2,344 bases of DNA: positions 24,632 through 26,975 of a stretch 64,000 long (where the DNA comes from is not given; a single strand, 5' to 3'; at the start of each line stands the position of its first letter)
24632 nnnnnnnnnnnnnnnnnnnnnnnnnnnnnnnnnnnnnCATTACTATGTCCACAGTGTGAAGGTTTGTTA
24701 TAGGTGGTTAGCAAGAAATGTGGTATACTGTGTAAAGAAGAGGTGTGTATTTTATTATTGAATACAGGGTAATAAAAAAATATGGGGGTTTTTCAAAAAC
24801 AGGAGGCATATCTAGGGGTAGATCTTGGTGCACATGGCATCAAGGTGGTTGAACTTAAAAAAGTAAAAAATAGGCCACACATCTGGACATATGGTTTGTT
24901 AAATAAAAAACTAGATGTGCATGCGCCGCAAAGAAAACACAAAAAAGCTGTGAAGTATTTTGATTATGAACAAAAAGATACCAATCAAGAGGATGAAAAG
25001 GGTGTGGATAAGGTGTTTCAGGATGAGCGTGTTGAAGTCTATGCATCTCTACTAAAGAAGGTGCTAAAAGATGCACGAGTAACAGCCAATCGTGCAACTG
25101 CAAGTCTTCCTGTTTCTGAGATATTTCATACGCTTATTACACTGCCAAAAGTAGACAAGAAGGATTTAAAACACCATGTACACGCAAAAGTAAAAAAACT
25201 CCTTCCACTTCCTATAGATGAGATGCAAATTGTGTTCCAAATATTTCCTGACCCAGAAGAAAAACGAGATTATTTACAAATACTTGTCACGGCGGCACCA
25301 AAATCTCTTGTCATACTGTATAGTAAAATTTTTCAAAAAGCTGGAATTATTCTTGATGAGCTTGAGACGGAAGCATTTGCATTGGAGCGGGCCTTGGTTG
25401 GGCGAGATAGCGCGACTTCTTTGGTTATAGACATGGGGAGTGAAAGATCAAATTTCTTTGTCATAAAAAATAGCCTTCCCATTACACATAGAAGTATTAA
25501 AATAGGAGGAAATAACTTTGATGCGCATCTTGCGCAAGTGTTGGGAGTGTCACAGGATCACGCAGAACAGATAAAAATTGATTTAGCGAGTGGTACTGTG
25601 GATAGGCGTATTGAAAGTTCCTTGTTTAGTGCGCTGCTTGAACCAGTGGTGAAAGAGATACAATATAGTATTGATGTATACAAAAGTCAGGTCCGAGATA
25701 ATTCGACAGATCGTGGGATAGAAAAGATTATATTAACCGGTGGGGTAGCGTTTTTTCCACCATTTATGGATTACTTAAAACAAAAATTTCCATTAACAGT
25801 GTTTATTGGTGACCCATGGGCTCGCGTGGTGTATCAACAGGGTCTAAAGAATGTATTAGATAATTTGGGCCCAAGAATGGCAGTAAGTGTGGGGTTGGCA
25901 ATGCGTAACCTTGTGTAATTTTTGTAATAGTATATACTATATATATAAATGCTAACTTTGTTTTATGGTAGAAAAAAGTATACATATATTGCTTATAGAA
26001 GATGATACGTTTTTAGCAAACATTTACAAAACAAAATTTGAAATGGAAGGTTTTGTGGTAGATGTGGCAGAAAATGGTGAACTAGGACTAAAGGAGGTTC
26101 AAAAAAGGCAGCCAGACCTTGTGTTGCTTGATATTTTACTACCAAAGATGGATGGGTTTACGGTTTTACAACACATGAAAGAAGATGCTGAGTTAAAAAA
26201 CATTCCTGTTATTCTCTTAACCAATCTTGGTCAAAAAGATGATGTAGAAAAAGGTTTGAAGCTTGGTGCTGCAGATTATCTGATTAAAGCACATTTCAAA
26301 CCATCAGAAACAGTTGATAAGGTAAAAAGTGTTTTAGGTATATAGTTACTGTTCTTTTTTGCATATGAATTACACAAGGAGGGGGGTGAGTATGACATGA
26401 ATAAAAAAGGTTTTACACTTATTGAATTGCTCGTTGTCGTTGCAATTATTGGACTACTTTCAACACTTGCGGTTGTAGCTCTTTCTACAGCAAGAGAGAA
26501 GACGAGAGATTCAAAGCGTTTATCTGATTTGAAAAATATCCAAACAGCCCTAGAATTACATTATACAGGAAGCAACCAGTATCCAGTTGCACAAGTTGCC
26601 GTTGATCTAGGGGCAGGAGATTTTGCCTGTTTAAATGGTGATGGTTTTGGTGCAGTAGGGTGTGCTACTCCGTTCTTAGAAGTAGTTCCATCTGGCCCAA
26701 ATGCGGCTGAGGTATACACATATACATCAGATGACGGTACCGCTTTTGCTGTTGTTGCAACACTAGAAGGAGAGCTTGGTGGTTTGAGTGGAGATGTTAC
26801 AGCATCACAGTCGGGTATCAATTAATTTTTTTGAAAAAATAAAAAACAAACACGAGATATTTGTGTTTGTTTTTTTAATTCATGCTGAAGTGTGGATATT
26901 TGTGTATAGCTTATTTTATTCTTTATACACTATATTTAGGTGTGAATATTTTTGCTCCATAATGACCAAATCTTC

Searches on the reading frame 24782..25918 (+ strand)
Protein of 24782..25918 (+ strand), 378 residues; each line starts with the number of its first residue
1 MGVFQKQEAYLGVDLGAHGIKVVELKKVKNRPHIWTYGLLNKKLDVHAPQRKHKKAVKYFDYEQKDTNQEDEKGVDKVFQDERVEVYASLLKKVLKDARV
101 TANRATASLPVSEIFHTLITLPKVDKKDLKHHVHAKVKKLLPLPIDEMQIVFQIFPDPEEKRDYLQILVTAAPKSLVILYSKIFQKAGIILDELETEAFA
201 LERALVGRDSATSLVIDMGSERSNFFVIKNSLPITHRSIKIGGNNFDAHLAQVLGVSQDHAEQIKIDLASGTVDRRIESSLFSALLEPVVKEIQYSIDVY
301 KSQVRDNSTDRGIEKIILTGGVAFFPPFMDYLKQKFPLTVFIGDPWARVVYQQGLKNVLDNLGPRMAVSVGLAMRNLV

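Call 24: search_protein_families(library=pfam, proteins=[window:24782-25918:+], max_evalue=0.001)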
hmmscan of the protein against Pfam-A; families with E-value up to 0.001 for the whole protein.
window:24782-25918:+ (378 aa): 3 families
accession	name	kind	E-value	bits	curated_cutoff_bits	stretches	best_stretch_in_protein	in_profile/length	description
PF11104.14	PilM_2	-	1.8e-33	116.4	27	1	84-376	44-339/340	Type IV pilus assembly protein PilM;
PF14450.12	FtsA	-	7.8e-09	36.4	31.8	1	215-351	2-114/127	Cell division protein FtsA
PF06723.19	MreB_Mbl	-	1.8e-07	30.7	27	1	210-275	144-215/327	MreB/Mbl protein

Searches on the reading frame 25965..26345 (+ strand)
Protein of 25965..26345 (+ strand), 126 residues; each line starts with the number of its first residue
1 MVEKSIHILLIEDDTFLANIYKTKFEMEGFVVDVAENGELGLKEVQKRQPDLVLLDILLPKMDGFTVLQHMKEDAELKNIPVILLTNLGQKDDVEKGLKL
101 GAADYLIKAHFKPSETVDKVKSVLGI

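Call 24: search_protein_families(library=pfam, proteins=[window:25965-26345:+], max_evalue=0.001)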
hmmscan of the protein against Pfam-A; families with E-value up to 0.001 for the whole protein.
window:25965-26345:+ (126 aa): 1 family
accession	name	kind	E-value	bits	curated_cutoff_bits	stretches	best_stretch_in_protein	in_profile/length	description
PF00072.30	Response_reg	-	7.2e-26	91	30.2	1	8-119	1-109/111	Response regulator receiver domain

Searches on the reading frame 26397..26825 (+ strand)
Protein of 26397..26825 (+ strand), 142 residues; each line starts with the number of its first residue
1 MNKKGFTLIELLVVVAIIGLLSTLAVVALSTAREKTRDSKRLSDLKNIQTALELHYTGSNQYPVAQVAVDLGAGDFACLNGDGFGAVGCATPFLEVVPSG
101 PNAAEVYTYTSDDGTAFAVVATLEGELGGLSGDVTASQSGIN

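Call 24: search_protein_families(library=pfam, proteins=[window:26397-26825:+], max_evalue=0.001)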
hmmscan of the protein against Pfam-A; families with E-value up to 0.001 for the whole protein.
window:26397-26825:+ (142 aa): 1 family
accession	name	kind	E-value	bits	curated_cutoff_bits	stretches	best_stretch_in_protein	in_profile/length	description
PF07963.17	N_methyl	-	8.2e-09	35.1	21.2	1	2-25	3-26/27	Prokaryotic N-terminal methylation motif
